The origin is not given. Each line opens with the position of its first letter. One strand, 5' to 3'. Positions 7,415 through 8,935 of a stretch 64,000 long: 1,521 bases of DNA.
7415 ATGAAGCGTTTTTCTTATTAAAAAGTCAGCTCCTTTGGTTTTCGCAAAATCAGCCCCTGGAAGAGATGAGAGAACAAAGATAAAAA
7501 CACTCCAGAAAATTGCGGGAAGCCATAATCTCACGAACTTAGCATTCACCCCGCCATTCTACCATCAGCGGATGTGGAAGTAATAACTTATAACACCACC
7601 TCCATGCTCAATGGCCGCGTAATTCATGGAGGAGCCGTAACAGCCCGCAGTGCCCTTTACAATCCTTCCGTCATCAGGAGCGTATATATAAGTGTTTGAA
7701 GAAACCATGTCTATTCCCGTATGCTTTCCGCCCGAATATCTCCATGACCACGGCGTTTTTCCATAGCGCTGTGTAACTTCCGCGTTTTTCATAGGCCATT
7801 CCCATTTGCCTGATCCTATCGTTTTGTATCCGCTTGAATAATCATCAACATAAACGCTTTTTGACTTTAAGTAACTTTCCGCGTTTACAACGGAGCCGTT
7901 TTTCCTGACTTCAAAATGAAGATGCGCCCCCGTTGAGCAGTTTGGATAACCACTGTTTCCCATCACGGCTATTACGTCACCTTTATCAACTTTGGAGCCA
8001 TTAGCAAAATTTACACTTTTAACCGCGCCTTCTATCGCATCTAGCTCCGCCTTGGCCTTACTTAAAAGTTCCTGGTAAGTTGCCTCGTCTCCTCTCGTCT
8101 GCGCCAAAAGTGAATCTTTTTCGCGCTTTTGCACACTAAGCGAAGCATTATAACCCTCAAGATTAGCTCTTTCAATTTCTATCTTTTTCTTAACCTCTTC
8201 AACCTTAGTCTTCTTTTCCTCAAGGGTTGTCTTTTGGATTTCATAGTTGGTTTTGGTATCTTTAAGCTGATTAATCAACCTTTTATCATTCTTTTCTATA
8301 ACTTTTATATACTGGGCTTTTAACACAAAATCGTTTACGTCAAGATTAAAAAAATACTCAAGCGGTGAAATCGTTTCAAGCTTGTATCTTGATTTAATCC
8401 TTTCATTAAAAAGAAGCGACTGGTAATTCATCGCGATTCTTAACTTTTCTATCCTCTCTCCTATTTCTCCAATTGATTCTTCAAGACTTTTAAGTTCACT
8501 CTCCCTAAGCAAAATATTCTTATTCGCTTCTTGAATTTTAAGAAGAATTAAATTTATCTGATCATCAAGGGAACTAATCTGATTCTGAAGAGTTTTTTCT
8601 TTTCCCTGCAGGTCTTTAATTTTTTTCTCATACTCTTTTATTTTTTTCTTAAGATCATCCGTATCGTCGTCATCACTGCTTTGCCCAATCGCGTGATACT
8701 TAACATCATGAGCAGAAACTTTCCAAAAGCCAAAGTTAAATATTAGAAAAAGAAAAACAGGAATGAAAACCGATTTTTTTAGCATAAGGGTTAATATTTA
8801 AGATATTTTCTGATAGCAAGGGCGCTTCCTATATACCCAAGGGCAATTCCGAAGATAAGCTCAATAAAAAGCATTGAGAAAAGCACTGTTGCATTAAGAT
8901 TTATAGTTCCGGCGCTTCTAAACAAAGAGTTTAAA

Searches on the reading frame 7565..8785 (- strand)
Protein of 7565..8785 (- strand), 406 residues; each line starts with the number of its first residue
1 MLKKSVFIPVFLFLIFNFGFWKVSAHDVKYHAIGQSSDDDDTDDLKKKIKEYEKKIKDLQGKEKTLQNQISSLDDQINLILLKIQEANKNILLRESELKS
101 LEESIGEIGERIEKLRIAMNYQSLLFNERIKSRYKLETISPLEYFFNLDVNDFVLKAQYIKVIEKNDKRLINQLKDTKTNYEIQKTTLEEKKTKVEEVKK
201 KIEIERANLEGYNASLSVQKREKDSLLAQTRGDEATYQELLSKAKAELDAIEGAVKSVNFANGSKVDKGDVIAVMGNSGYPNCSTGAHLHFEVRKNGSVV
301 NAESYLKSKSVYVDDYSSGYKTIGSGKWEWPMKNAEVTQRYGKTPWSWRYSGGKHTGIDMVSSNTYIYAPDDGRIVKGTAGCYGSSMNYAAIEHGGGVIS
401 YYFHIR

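Call 18: find_encoding_contigs(protein=window:7565-8785:-, flank=10000, max_places=10)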
Protein window:7565-8785:- (406 aa): 20 contigs read that carry it; 7 places shown.
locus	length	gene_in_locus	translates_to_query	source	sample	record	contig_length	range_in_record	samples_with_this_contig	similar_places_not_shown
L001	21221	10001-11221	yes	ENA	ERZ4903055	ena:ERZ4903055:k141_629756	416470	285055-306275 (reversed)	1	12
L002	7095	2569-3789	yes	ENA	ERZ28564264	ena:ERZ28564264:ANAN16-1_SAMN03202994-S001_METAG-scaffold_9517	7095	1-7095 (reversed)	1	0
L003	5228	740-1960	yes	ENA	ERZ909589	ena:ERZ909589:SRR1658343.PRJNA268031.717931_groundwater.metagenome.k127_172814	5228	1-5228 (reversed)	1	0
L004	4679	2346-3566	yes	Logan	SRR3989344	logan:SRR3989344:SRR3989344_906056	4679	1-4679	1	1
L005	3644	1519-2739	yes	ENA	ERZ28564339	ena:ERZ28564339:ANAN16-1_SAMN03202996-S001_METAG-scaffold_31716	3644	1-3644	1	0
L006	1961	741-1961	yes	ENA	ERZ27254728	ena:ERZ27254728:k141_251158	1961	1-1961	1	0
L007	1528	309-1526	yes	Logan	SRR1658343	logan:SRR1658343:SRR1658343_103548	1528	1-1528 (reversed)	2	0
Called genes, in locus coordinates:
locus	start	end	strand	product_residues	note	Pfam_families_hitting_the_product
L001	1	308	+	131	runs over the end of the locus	PF00208:ELFV_dehydrog (faint), PF00411:Ribosomal_S11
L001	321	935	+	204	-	PF00163:Ribosomal_S4, PF01479:S4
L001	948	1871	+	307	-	PF01193:RNA_pol_L, PF01000:RNA_pol_A_bac, PF03118:RNA_pol_A_CTD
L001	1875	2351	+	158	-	PF01196:Ribosomal_L17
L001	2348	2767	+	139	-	PF00572:Ribosomal_L13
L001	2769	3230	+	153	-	PF00380:Ribosomal_S9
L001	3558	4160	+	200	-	-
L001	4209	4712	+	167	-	-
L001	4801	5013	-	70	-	-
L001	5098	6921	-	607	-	PF00664:ABC_membrane (weak), PF00005:ABC_tran, PF02463:SMC_N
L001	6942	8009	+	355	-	PF03462:PCRF, PF00472:RF-1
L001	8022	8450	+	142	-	-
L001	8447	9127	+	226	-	PF02463:SMC_N (faint), PF00005:ABC_tran, PF13304:AAA_21 (weak)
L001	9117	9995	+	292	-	PF18075:FtsX_ECD, PF02687:FtsX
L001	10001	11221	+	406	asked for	PF01551:Peptidase_M23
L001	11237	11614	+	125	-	PF04892:VanZ-LLP1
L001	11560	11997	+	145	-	PF02367:TsaE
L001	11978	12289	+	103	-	-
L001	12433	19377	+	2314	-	PF00041:fn3 (faint), PF13385:Laminin_G_3, PF16656:Pur_ac_phosph_N (weak), PF13620:CarboxypepD_reg (weak)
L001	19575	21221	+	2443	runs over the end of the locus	PF00041:fn3 (faint), PF13620:CarboxypepD_reg (faint), PF16656:Pur_ac_phosph_N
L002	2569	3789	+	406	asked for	PF01551:Peptidase_M23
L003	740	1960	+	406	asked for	PF01551:Peptidase_M23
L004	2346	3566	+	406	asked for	PF01551:Peptidase_M23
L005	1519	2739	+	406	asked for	PF01551:Peptidase_M23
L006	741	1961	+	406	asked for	PF01551:Peptidase_M23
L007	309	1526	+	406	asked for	PF01551:Peptidase_M23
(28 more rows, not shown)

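Call 21: list_cluster_members(proteins=[L001:12433-19374:+])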
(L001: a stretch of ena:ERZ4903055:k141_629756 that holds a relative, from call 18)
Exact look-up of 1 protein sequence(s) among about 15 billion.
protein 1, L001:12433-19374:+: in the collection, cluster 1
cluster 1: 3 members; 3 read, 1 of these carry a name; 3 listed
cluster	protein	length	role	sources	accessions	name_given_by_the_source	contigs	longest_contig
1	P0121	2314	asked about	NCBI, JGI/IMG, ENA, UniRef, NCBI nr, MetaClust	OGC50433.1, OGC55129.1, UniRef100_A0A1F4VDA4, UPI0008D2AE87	hypothetical protein A2716_04475 [candidate division WWE3 bacterium ... | Fibronectin type-III domain-containing protein n=1 Tax=candidate division WWE3 bacterium ... | MAG: hypothetical protein A2716_04475 [candidate division WWE3 bacterium ...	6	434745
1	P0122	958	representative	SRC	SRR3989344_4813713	-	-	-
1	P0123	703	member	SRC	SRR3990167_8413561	-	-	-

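Call 30: search_protein_families(library=pfam, proteins=[L001:12433-19374:+], max_evalue=0.01)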
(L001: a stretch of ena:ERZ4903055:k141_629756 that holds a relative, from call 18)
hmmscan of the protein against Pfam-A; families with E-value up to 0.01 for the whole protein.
L001:12433-19374:+ (2314 aa): 6 families
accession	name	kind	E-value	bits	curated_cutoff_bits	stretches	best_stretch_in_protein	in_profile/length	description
PF13385.13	Laminin_G_3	-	2.2e-18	67.3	27.6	1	824-987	1-149/151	Concanavalin A-like lectin/glucanases superfamily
PF13620.12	CarboxypepD_reg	-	1.1e-10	42.1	32.3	1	2057-2112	4-59/82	Carboxypeptidase regulatory-like domain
PF00041.27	fn3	-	1.5e-08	35.2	25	2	1375-1463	5-77/84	Fibronectin type III domain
PF16656.11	Pur_ac_phosph_N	-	3.1e-07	31.3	30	1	1883-1952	15-93/93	Purple acid Phosphatase, N-terminal domain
PF25059.1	FN3_DSCAM-DSCAML_C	-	0.00014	22.6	39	0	1912-1955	39-82/89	DSCAM/DSCAML C-terminal Fn3-like domain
PF13715.12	CarbopepD_reg_2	-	0.0012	19.3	32.2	0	2057-2112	3-55/88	CarboxypepD_reg-like domain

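Call 48: search_protein_families(library=ncbifam, proteins=[P0121], max_evalue=0.1)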
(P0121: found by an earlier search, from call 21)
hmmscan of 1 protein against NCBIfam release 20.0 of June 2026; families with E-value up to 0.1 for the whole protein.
P0121 (2314 aa): 1 family
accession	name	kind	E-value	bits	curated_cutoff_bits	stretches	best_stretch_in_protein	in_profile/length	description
NF004173.0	PRK05641.1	equivalog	0.047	14.2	199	0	1718-1785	15-81/153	putative acetyl-CoA carboxylase biotin carboxyl carrier protein subunit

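Call 55: find_encoding_contigs(protein=P0123, flank=5000, max_places=6)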
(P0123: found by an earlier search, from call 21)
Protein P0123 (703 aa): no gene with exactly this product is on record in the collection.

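Call 60: find_encoding_contigs(protein=P0122, flank=6000, max_places=6)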
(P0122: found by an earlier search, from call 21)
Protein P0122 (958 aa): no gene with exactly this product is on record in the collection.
